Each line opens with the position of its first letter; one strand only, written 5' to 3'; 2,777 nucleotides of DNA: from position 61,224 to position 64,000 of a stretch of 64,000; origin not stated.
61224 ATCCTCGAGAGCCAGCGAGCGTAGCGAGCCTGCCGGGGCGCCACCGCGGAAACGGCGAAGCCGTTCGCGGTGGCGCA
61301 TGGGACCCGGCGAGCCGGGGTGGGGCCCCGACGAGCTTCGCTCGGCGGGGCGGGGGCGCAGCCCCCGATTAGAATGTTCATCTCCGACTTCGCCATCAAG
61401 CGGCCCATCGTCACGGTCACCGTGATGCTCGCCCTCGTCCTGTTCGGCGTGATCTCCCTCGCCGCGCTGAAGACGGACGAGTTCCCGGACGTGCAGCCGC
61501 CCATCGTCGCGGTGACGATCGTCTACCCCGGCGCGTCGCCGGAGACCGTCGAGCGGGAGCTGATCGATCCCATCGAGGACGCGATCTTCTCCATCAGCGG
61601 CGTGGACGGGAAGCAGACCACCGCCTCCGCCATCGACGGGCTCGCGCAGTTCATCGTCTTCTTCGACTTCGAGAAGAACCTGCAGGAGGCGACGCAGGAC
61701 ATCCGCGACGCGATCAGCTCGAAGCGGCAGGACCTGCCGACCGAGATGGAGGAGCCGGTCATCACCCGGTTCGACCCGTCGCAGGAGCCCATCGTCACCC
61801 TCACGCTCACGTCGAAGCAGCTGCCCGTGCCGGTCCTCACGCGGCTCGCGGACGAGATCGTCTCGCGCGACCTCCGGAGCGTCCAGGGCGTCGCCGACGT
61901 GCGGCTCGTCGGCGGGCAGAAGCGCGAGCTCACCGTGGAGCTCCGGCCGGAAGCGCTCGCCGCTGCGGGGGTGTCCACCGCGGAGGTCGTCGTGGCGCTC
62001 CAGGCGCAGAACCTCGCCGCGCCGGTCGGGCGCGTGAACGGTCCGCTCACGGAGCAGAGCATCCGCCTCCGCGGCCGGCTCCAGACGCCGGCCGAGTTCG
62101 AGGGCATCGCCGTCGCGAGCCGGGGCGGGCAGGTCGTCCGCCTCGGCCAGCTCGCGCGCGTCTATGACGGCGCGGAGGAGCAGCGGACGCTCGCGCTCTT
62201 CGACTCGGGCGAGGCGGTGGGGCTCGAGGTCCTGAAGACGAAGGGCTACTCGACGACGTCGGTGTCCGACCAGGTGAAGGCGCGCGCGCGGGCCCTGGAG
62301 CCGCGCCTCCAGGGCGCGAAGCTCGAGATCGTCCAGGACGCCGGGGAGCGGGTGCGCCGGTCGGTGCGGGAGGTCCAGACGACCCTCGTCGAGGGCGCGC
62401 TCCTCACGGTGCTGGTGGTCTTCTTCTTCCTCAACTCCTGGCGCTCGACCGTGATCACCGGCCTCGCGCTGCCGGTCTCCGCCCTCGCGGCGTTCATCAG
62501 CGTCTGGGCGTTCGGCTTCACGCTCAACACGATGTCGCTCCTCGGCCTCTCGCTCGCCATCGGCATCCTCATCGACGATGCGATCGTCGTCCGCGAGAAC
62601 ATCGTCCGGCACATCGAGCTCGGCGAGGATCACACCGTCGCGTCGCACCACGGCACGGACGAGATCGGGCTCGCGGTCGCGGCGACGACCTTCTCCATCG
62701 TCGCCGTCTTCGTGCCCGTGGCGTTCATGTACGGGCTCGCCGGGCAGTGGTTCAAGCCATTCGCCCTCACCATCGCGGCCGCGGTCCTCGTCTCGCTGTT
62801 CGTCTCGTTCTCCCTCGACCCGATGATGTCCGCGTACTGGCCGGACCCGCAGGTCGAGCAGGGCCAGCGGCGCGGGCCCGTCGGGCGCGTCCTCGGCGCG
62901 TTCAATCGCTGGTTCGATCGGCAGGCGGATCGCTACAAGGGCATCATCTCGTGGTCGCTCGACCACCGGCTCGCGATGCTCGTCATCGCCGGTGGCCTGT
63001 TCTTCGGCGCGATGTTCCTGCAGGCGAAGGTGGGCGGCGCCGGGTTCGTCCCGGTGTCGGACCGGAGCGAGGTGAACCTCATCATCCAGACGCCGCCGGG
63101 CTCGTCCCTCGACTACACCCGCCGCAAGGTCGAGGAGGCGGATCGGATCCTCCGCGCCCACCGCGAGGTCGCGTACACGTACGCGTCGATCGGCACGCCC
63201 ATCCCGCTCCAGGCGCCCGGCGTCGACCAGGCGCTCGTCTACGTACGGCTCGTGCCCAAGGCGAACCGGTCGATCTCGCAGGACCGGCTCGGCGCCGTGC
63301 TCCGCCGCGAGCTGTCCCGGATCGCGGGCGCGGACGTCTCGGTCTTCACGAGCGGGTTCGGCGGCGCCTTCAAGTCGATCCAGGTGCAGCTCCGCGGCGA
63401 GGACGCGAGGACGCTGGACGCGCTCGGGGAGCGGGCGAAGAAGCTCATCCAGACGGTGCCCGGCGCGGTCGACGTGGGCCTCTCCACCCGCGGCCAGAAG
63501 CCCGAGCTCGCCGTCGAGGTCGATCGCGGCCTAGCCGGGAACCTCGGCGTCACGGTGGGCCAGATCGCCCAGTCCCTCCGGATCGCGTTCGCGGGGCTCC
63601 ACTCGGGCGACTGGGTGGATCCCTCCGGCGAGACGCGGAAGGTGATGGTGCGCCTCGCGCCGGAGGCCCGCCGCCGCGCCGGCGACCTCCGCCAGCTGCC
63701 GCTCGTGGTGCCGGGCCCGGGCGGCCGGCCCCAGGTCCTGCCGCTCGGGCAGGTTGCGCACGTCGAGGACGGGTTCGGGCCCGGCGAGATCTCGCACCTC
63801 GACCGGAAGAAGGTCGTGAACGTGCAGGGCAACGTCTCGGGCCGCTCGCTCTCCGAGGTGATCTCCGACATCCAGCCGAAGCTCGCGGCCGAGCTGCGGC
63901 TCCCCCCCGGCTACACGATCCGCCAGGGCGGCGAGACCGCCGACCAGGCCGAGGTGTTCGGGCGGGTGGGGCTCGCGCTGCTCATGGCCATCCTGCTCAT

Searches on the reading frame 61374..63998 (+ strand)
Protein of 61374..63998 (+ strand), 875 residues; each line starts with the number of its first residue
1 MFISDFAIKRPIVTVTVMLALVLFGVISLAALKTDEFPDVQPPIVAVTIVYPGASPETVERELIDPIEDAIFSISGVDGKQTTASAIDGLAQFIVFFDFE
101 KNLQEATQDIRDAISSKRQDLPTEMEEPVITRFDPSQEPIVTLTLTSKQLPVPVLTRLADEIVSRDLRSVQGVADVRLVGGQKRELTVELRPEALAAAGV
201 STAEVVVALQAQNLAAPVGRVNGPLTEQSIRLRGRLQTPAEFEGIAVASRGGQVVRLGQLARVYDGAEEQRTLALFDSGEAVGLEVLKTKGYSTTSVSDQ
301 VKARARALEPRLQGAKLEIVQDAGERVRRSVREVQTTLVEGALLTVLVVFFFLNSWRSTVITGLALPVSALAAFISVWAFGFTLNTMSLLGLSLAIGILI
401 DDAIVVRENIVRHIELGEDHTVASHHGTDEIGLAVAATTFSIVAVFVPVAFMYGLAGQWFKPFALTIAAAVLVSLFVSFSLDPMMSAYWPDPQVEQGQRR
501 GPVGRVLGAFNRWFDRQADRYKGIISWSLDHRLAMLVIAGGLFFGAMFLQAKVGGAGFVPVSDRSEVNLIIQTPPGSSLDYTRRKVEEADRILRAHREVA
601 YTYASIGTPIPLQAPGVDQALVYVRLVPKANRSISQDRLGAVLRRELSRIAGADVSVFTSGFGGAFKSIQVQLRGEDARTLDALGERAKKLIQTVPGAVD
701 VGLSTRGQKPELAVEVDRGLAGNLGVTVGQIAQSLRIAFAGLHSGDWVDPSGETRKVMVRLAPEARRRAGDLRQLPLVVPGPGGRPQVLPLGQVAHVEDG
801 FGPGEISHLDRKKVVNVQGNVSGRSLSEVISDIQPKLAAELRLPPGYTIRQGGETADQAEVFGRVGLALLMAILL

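Call 92: search_protein_families(library=pfam, proteins=[window:61374-63998:+], max_evalue=0.01)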
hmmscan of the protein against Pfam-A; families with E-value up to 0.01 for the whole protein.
window:61374-63998:+ (875 aa): 2 families
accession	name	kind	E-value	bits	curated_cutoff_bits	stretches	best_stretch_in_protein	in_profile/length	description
PF00873.25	ACR_tran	-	2e-202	675.1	28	1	3-874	1-873/1021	AcrB/AcrD/AcrF family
PF02355.23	SecD_SecF_C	-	0.004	17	20.5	1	327-478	25-175/189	Protein export membrane protein SecD/SecF, C-terminal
